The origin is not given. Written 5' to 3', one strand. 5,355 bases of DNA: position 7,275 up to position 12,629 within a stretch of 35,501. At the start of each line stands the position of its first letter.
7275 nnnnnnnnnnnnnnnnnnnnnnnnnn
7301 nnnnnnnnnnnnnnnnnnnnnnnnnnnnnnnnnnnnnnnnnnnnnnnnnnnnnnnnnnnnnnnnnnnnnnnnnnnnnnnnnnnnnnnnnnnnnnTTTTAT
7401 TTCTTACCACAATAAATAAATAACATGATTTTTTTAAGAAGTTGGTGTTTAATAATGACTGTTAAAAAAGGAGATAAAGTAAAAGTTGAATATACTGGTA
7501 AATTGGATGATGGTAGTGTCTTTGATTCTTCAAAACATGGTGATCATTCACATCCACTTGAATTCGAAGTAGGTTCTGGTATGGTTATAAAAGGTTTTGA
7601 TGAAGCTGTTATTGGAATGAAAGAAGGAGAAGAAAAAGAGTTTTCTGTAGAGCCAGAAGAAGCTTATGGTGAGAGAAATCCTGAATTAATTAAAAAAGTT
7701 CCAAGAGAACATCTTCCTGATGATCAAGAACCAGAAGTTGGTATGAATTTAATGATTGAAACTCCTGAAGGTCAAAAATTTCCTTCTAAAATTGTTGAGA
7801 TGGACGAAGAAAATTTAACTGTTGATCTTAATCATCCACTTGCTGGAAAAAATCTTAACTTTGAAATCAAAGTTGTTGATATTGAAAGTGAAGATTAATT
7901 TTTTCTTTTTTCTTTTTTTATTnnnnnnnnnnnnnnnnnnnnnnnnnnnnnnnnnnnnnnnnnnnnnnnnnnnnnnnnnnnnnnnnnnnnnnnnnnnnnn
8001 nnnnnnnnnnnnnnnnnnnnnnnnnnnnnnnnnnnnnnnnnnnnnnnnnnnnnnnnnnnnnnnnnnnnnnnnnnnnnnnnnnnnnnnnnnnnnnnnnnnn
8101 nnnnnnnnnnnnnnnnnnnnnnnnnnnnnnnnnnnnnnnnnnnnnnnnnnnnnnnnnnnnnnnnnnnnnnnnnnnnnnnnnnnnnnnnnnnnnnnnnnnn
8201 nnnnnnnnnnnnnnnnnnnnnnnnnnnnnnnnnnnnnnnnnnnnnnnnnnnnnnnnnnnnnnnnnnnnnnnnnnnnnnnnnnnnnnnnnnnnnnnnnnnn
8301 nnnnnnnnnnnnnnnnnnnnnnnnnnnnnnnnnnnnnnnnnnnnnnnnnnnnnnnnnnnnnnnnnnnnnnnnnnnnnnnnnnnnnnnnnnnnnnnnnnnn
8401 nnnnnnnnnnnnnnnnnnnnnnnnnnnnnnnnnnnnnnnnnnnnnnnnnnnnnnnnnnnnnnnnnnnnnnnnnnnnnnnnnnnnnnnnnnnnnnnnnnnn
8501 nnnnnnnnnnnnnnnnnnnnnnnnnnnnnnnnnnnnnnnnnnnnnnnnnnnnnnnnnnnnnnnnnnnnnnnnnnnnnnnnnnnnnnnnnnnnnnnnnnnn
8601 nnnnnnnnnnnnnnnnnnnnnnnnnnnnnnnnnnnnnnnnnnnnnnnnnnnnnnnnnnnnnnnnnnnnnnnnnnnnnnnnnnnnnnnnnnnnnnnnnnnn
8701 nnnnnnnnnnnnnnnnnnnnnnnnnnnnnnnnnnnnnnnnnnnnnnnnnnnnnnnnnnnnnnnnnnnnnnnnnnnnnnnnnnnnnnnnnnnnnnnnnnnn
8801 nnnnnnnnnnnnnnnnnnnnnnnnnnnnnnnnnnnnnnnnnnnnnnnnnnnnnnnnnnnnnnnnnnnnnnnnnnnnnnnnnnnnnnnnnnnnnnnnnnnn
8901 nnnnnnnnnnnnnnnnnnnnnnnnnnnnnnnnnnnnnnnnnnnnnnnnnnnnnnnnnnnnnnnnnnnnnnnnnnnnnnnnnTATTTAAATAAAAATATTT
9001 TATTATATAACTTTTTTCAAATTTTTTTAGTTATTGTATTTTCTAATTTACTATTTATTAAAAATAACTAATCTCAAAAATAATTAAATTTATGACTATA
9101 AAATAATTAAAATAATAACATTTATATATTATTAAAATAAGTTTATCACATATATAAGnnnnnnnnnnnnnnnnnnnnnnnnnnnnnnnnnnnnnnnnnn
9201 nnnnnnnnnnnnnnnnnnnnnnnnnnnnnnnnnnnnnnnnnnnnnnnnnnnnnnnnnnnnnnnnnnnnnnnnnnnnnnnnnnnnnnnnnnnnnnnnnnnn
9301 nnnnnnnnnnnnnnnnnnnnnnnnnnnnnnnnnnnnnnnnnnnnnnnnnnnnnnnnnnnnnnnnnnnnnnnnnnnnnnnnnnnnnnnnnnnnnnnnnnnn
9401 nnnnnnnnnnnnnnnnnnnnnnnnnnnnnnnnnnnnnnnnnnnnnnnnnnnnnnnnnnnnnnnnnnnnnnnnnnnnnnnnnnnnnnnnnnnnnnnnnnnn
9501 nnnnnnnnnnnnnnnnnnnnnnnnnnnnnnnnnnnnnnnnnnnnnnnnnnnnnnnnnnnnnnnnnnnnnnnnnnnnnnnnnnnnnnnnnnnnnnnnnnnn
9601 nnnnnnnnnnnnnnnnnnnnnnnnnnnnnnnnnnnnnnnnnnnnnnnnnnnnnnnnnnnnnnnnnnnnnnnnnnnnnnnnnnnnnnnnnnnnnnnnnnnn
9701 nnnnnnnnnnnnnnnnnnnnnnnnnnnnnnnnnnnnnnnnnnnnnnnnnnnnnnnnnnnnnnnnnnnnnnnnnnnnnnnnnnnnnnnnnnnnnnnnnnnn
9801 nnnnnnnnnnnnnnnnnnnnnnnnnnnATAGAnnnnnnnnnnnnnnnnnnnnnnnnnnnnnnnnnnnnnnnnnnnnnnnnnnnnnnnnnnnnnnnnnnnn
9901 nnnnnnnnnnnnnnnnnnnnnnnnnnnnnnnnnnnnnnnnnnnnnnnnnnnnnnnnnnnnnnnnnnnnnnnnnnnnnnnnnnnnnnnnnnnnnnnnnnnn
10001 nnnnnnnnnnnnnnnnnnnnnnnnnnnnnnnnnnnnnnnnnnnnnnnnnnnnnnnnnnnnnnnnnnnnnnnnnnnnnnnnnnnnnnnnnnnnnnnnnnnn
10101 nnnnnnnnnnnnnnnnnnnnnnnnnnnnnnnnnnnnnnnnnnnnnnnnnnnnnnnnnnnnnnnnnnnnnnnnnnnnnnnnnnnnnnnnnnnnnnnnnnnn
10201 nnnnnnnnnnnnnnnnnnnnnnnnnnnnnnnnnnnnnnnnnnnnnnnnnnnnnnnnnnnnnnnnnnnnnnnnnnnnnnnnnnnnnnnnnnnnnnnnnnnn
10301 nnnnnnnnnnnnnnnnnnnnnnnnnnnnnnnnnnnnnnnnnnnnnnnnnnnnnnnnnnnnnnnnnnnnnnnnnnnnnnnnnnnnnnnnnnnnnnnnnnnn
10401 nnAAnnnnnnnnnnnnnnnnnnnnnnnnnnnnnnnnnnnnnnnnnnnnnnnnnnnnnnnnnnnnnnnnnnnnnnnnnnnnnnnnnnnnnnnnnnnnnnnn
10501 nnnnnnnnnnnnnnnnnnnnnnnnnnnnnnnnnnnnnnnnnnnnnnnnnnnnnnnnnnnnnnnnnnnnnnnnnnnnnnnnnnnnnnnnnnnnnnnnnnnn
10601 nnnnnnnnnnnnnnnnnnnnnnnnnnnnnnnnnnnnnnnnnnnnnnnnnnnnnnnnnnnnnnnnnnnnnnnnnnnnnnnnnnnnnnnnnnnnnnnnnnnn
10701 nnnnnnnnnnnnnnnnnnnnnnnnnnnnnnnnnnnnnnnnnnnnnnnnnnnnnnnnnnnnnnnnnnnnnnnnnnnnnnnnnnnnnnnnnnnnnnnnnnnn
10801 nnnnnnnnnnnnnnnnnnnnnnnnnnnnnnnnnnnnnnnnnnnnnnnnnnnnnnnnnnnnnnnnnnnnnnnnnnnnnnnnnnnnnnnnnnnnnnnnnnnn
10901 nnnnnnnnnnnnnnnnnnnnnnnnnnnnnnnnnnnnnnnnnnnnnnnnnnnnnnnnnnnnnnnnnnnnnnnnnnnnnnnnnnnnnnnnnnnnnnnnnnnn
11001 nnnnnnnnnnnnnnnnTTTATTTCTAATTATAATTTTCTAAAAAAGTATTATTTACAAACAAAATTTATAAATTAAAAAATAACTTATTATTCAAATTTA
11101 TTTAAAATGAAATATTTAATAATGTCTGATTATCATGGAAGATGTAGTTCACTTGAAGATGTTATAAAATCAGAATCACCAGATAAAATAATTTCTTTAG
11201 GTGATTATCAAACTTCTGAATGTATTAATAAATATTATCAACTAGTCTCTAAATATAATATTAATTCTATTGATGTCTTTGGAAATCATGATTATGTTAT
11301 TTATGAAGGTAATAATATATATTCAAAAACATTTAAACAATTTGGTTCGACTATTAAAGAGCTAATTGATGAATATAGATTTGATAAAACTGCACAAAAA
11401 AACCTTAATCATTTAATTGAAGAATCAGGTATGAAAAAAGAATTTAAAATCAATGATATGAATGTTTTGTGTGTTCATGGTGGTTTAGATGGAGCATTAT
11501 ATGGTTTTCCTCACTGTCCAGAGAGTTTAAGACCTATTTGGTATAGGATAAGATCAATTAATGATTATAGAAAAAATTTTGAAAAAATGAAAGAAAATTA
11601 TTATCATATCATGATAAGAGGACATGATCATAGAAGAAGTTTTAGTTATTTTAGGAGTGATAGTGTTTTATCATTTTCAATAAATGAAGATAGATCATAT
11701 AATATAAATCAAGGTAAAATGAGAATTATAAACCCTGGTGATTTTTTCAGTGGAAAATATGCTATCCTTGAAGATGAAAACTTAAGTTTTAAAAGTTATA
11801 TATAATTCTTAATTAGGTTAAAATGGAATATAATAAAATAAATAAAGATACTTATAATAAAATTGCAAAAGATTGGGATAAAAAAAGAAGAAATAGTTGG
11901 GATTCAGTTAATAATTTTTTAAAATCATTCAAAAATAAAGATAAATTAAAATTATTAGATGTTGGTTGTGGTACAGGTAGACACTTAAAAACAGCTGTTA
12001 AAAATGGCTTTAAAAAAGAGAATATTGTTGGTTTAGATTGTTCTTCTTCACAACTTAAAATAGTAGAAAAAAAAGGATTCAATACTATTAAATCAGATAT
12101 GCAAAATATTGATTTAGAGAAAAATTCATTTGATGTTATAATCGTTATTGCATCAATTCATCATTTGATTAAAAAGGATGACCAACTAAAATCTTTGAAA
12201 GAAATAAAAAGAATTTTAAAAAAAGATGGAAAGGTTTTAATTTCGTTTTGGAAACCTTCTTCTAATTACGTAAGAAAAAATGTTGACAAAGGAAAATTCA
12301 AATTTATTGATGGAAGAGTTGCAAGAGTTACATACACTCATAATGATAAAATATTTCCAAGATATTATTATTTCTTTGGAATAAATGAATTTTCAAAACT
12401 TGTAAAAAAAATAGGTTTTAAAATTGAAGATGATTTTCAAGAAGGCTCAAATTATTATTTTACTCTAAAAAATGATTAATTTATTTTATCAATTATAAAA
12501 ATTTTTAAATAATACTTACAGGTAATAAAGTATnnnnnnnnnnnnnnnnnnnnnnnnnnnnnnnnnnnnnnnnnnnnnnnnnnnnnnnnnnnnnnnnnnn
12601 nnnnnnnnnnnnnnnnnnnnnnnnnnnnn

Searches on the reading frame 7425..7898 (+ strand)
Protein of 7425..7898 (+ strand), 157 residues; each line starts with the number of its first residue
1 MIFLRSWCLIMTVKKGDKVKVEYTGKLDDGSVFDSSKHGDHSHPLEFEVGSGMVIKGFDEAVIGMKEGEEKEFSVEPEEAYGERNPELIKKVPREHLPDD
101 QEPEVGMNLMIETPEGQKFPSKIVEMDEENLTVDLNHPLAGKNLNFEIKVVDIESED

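Call 91: search_protein_families(library=pfam, proteins=[window:7425-7898:+], max_evalue=0.001)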
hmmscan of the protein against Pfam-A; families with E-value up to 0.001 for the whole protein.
window:7425-7898:+ (157 aa): 1 family
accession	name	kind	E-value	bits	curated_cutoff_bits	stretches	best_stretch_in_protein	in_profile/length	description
PF00254.34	FKBP_C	-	5.7e-24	84.7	21.1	1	13-86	5-76/94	FKBP-type peptidyl-prolyl cis-trans isomerase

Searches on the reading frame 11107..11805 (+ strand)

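Call 91: search_protein_families(library=pfam, proteins=[window:11107-11805:+], max_evalue=0.001)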
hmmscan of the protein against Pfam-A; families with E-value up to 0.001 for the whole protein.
window:11107-11805:+ (232 aa): 2 families
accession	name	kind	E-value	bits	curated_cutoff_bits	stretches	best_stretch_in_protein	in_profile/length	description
PF12850.12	Metallophos_2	-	1.6e-12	48.2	27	1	1-212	1-134/154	Calcineurin-like phosphoesterase superfamily domain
PF00149.33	Metallophos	-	2.1e-09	38.5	21.5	1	1-171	1-185/191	Calcineurin-like phosphoesterase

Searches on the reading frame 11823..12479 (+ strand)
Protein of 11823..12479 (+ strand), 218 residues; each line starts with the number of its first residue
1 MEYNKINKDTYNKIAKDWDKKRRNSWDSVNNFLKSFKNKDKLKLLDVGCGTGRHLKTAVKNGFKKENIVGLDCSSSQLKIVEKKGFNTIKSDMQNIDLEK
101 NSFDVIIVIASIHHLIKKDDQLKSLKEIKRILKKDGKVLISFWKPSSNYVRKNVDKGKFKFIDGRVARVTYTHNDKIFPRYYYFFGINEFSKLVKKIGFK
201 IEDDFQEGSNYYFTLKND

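Call 92: search_protein_families(library=pfam, proteins=[window:11823-12479:+], max_evalue=0.001)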
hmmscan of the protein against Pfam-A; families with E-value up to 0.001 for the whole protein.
window:11823-12479:+ (218 aa): 14 families
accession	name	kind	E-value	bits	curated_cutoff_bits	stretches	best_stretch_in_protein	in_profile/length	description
PF08241.18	Methyltransf_11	-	1.2e-20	74.4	21.2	1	45-140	1-95/95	Methyltransferase domain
PF13649.12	Methyltransf_25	-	1.6e-18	67.6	27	1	45-136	2-97/97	Methyltransferase domain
PF13489.12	Methyltransf_23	-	1.3e-16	61.2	27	1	32-201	15-161/164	Methyltransferase domain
PF13847.12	Methyltransf_31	-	3.8e-15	56.3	27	1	39-141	2-110/145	Methyltransferase domain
PF08242.18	Methyltransf_12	-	2.9e-13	50.8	30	1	45-137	1-97/98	Methyltransferase domain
PF02353.26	CMAS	-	1.7e-09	37.8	27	1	36-216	58-227/273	Mycolic acid cyclopropane synthetase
PF01209.24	Ubie_methyltran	-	3.3e-09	36.9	20.1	1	24-161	33-173/233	ubiE/COQ5 methyltransferase family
PF05219.18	DREV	-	5.3e-09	36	26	1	38-160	92-204/265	DREV methyltransferase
PF05148.21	Methyltransf_8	-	1.6e-07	31.9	27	1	11-141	48-157/219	Hypothetical methyltransferase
PF08003.17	Methyltransf_9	-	3.8e-06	26.5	23.8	1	22-140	100-217/315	Protein of unknown function (DUF1698)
PF07021.18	MetW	-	7.4e-06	26.2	21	1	41-203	14-164/193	Methionine biosynthesis protein MetW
PF01728.25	FtsJ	-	0.00019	21.8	24.1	1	33-159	13-145/181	FtsJ-like methyltransferase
PF05175.20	MTS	-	0.00023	21.3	23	1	32-140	23-138/170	Methyltransferase small domain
PF05891.18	Methyltransf_PK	-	0.00058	19.9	27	1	29-140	38-159/218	AdoMet dependent proline di-methyltransferase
